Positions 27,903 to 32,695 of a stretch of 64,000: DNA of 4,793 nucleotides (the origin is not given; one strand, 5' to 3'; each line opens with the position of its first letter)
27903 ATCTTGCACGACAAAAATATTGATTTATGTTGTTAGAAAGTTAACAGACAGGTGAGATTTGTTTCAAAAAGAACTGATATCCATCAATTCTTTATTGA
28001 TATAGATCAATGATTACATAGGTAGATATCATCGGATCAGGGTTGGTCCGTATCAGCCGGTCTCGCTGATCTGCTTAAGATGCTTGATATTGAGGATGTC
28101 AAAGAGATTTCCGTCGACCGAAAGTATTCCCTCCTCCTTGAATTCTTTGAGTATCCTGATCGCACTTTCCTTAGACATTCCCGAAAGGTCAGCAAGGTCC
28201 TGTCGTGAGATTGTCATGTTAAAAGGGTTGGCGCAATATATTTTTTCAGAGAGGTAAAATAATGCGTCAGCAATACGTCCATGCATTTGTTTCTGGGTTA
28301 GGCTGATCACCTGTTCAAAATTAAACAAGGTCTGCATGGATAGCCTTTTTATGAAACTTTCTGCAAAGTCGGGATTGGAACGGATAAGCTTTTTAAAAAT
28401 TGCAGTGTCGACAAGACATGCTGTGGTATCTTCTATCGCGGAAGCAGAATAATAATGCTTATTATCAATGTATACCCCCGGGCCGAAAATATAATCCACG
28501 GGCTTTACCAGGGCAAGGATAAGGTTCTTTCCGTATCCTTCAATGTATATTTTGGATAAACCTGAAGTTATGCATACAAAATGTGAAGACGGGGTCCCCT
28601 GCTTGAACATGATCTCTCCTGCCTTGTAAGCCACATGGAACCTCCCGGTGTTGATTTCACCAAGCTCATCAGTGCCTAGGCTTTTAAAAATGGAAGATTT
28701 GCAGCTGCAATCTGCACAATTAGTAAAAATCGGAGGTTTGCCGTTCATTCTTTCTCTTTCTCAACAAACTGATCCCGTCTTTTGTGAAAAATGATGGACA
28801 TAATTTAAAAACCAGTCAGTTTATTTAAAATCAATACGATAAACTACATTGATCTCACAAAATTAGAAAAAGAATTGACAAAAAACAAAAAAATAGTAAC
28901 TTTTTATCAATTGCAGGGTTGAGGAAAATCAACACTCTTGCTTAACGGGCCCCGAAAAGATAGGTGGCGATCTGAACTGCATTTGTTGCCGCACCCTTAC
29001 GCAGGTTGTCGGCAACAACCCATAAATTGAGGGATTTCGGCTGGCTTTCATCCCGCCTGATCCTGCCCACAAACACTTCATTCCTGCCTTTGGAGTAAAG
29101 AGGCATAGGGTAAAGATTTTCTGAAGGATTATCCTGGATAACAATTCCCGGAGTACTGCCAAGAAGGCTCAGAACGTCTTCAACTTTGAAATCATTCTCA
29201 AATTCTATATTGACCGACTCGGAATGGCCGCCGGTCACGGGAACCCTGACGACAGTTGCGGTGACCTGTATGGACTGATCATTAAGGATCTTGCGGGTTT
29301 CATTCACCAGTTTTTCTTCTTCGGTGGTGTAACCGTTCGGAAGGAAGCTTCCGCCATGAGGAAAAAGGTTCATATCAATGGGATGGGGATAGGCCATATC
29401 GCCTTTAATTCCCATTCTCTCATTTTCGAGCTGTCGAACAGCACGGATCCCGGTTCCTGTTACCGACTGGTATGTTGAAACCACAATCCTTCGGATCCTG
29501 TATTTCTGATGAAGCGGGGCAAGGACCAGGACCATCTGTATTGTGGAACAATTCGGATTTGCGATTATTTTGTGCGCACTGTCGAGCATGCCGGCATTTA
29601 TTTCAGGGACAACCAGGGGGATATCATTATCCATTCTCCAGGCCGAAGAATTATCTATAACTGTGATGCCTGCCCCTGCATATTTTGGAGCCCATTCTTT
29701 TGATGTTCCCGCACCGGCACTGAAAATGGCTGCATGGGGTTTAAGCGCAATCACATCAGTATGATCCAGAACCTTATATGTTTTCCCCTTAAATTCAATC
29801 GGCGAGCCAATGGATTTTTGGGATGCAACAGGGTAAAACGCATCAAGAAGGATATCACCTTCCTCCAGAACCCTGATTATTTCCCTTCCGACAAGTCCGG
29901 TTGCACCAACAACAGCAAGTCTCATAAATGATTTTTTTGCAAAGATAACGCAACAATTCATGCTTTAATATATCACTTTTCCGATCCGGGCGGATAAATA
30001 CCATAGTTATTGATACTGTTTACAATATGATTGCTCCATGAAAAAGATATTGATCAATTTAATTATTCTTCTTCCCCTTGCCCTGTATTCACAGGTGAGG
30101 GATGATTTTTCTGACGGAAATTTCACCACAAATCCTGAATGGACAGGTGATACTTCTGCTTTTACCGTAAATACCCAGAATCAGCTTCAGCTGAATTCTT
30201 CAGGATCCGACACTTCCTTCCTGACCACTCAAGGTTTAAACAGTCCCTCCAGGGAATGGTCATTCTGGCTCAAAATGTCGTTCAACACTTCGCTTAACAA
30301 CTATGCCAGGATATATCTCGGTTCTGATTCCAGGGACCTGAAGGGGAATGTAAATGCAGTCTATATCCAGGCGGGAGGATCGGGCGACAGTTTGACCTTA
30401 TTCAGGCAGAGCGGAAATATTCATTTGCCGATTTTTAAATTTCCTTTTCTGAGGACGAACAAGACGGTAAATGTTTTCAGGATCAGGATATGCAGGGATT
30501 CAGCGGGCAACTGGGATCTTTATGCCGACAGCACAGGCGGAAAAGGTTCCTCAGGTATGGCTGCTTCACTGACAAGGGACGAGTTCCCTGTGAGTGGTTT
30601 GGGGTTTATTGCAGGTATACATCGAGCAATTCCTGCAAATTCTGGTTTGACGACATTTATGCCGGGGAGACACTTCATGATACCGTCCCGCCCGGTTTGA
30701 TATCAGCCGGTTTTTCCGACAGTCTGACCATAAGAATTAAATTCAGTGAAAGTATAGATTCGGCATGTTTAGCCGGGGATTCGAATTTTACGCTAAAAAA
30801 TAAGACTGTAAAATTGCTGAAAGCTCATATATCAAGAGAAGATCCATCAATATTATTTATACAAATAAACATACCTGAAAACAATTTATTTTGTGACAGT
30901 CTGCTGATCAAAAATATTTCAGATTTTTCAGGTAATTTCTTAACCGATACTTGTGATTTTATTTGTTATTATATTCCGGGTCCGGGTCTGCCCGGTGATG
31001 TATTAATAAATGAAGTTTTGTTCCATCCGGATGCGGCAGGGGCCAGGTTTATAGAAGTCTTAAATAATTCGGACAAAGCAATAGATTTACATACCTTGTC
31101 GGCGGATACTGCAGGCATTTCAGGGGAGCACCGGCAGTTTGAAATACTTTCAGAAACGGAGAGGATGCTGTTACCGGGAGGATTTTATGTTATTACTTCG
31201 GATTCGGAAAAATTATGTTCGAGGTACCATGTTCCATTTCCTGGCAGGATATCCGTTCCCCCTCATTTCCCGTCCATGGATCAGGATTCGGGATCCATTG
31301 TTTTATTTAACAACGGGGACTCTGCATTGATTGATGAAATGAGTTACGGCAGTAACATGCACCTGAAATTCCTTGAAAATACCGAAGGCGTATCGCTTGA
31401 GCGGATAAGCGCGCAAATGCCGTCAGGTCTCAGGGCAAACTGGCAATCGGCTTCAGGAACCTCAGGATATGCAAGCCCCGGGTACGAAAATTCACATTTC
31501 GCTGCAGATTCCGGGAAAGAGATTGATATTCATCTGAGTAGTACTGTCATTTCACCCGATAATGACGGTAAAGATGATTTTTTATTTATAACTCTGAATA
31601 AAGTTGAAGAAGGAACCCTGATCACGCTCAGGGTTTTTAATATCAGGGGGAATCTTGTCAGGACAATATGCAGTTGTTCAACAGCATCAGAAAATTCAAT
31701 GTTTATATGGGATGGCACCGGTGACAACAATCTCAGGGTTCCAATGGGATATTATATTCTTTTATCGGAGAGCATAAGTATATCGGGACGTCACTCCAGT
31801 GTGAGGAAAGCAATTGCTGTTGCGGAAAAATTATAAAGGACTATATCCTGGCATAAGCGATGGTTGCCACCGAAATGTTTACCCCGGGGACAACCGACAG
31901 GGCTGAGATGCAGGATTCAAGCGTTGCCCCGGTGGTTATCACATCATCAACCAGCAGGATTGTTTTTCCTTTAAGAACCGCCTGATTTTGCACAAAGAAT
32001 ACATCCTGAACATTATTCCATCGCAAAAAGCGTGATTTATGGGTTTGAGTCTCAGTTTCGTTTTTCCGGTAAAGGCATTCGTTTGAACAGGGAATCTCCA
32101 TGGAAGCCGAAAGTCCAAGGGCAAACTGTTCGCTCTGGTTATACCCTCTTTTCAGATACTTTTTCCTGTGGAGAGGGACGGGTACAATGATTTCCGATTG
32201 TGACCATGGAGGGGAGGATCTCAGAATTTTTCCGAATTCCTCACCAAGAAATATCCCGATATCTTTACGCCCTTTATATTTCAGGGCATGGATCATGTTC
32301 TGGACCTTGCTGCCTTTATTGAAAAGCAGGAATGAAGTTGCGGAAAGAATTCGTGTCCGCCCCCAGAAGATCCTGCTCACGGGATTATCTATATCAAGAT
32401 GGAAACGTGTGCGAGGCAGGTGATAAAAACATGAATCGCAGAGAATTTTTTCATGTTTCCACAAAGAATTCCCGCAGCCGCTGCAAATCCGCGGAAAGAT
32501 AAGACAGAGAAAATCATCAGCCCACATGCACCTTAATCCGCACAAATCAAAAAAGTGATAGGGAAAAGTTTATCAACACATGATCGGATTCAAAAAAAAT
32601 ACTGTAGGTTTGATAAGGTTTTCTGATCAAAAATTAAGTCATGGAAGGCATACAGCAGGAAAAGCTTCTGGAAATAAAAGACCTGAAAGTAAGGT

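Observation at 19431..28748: Uncharacterised FNR-linked multihaem cytochrome / cytochrome b / NrfC-NrfD / beta-barrel cluster with no canonical catalytic subunit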

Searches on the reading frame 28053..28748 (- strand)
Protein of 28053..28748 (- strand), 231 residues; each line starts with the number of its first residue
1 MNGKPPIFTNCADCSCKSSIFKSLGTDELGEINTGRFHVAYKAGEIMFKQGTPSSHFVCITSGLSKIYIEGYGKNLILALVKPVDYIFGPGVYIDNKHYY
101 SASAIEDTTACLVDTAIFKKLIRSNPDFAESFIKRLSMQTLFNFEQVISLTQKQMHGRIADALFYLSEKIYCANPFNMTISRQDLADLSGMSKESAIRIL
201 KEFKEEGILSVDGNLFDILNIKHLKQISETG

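Call 3: search_protein_families(library=pfam, proteins=[window:28053-28748:-], max_evalue=0.01)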
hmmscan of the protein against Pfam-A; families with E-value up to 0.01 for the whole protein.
window:28053-28748:- (231 aa): 4 families
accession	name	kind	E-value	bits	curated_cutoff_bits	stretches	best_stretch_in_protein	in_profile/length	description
PF13545.12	HTH_Crp_2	-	2.8e-13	50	27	1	157-227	1-70/70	Crp-like helix-turn-helix domain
PF00027.35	cNMP_binding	-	2.9e-12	46.8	27.5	1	39-125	2-89/89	Cyclic nucleotide-binding domain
PF00325.26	Crp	-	5.5e-05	23.3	21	1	179-208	2-31/32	Bacterial regulatory proteins, crp family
PF13412.12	HTH_24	-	0.0052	16.8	21.9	0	180-209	18-47/48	Winged helix-turn-helix DNA-binding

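Call 4: search_protein_families(library=ncbifam, proteins=[window:28053-28748:-], max_evalue=0.01)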
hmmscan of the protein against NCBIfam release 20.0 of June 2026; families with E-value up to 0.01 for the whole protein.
window:28053-28748:- (231 aa): 11 families
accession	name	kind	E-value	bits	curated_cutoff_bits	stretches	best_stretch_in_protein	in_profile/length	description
NF008365.0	PRK11161.1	subfamily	6.6e-15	55.1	228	1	10-229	19-244/250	fumarate/nitrate reduction transcriptional regulator Fnr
NF008732.0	PRK11753.1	equivalog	3.1e-14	52.9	266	1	41-214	28-206/214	cAMP-activated global transcriptional regulator CRP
NF045989.1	TransRegFnrLRhodb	equivalog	5.1e-13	48.8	300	1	8-215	7-221/245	transcriptional regulator FnrL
NF006901.0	PRK09392.1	equivalog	1e-11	44.7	211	1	19-228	13-221/236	transcriptional activator FtrB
NF050806.1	TransRegFixKCaul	equivalog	4.5e-11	42.4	300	1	38-211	25-196/215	transcriptional regulator FixK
NF010499.0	PRK13918.1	equivalog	3.4e-09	36.5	274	1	39-229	15-202/205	CRP/FNR family transcriptional regulator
NF052518.1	TransRegLdrP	equivalog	1.8e-07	31.4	300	1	44-226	7-186/195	transcriptional regulator LdrP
TIGR03697.1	NtcA_cyano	equivalog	0.00013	21.8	244.95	1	46-216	3-180/193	global nitrogen regulator NtcA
NF007707.0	PRK10402.1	subfamily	0.00051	19.7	180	1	40-229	35-219/226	transcriptional regulator YeiL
NF058543.1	ActPatMycb56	equivalog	0.0025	16.7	460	1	20-153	3-134/317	acetyltransferase Pat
NF053664.1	TransRegPtrACyano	equivalog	0.004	16.5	300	1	69-214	43-185/196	Crp/Fnr family transcriptional regulator PtrA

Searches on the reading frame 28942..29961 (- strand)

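Call 74: search_protein_families(library=pfam, proteins=[window:28942-29961:-], max_evalue=0.001)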
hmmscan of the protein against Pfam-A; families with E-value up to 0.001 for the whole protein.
window:28942-29961:- (339 aa): 2 families
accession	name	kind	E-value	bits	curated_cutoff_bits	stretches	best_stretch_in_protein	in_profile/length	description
PF02774.23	Semialdhyde_dhC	-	2.5e-45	155.3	26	1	147-322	1-184/184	Semialdehyde dehydrogenase, dimerisation domain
PF01118.30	Semialdhyde_dh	-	1e-27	97.4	26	1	15-126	2-118/121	Semialdehyde dehydrogenase, NAD binding domain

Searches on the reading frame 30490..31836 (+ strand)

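Call 74: search_protein_families(library=pfam, proteins=[window:30490-31836:+], max_evalue=0.001)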
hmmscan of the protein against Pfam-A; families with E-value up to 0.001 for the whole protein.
window:30490-31836:+ (448 aa): 3 families
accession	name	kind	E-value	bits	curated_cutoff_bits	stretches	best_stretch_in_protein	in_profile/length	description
PF00932.25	LTD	-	1.8e-07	31.9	34.3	1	168-287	5-108/109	Lamin Tail Domain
PF13585.12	CHU_C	-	1.4e-05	25.5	27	1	352-423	5-67/86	CHU_C Type IX secretion signal domain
PF13860.13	FlgD_ig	-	0.00022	21.6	27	0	378-422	25-69/79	FlgD Ig-like domain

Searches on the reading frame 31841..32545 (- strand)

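Call 74: search_protein_families(library=pfam, proteins=[window:31841-32545:-], max_evalue=0.001)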
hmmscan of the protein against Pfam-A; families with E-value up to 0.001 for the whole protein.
window:31841-32545:- (234 aa): 1 family
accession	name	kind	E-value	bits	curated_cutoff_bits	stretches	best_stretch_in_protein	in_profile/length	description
PF00156.33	Pribosyltran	-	3.2e-07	30.2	26.3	1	171-228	79-122/158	Phosphoribosyl transferase domain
